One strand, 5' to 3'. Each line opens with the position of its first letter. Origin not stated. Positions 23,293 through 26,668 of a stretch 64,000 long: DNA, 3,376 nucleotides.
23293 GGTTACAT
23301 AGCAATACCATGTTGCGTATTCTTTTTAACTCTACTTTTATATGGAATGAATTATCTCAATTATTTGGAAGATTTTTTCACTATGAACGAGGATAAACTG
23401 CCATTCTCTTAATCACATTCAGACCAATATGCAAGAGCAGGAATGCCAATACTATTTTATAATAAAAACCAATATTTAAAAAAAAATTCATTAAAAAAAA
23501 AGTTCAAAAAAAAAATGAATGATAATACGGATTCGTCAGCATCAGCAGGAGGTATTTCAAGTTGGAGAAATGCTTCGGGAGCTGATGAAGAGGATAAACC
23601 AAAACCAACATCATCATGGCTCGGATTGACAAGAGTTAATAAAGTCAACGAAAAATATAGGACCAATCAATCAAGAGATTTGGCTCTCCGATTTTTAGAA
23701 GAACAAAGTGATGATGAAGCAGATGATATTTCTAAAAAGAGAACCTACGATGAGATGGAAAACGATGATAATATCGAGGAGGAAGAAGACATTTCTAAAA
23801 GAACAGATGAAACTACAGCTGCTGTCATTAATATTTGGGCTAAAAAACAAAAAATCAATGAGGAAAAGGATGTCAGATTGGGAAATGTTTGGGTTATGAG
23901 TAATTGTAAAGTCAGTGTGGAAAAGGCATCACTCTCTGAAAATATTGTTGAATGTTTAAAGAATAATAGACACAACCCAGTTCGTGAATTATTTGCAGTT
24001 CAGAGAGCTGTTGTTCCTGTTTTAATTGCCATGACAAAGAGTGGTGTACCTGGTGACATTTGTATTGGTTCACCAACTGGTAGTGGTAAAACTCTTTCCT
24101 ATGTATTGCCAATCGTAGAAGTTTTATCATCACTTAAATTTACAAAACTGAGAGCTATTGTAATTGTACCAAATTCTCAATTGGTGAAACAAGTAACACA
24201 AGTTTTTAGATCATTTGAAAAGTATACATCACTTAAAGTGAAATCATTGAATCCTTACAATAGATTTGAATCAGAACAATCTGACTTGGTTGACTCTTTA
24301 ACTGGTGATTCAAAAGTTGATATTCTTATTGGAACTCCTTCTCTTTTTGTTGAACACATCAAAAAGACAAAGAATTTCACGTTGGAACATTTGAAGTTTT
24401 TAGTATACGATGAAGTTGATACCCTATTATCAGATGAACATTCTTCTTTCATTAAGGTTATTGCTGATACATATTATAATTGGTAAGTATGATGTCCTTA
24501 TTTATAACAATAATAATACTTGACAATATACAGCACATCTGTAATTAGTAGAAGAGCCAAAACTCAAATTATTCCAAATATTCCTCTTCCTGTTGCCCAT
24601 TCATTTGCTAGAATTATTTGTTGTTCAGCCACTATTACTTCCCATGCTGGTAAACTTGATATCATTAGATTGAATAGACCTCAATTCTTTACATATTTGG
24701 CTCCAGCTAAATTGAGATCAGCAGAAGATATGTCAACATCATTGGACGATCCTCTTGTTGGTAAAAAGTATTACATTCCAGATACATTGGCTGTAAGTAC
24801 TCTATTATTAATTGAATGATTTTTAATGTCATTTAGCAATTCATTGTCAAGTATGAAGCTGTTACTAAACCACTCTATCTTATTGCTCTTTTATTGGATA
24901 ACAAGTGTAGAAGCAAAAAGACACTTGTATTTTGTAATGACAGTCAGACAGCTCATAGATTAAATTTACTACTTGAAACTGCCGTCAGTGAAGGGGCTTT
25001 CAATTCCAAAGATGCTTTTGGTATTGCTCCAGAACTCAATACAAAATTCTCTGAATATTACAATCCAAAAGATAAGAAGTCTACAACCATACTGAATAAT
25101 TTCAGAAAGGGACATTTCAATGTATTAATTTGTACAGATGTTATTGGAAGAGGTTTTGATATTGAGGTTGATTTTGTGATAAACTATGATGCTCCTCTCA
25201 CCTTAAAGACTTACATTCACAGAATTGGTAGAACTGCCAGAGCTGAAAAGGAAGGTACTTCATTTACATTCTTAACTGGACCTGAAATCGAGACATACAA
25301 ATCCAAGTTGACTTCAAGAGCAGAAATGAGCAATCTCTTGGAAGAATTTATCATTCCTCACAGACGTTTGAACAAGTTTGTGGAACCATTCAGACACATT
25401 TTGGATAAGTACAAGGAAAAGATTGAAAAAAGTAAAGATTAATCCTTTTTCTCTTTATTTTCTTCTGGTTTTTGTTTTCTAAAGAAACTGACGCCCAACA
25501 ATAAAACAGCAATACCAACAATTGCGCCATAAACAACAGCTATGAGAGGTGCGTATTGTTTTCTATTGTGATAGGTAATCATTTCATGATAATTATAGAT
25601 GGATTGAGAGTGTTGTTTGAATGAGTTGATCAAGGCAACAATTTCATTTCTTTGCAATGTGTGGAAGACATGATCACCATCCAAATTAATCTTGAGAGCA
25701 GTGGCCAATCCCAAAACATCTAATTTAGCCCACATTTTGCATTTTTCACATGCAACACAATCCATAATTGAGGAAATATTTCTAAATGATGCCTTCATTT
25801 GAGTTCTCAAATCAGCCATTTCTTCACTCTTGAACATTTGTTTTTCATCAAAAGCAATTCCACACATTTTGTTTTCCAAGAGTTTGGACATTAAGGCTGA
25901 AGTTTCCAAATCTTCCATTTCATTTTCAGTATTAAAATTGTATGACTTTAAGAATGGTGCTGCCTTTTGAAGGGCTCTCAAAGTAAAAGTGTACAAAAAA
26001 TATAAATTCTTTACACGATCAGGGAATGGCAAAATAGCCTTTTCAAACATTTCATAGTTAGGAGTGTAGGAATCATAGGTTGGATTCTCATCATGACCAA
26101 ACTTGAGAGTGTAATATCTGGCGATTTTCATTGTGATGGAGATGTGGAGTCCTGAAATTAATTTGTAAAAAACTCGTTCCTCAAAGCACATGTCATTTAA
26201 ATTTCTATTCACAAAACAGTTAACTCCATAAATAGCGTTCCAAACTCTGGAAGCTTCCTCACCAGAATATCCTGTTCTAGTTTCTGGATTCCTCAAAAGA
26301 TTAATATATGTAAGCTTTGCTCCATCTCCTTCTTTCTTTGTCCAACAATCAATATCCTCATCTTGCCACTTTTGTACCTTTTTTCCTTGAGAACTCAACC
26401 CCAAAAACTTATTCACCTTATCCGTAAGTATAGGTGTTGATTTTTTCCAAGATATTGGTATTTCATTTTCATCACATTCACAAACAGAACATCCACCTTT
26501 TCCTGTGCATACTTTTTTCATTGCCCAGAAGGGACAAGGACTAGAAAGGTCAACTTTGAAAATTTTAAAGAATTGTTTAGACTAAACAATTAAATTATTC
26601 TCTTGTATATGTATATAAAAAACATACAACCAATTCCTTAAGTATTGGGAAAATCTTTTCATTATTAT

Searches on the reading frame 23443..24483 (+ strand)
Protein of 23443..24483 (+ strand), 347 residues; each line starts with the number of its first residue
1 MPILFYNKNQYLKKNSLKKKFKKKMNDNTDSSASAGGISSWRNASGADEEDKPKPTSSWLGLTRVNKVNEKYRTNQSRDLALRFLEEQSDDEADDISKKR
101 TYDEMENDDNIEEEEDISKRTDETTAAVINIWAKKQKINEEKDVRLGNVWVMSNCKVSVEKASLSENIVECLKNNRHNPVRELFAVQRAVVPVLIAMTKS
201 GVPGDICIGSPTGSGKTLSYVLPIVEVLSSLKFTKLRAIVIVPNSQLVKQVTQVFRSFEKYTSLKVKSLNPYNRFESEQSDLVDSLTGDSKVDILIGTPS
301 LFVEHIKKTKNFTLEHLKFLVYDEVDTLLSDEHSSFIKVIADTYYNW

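Call 26: search_protein_families(library=pfam, proteins=[window:23443-24483:+], max_evalue=0.001)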
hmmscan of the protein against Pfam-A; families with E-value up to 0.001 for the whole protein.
window:23443-24483:+ (347 aa): 2 families
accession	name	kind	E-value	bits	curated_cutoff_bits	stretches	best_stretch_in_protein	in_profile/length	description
PF00270.35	DEAD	-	4.1e-26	92.1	26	1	186-340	3-141/167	DEAD/DEAH box helicase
PF04851.21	ResIII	-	5.1e-10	39.9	22.5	1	204-328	24-137/164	Type III restriction enzyme, res subunit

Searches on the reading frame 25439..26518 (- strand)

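Call 25: search_protein_families(library=pfam, proteins=[window:25439-26518:-], max_evalue=0.001)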
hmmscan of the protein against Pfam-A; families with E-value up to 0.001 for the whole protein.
window:25439-26518:- (359 aa): 1 family
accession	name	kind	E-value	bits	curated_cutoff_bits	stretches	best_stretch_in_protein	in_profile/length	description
PF04137.20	ERO1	-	1.1e-94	317.9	27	1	3-309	35-353/354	Endoplasmic Reticulum Oxidoreductin 1 (ERO1)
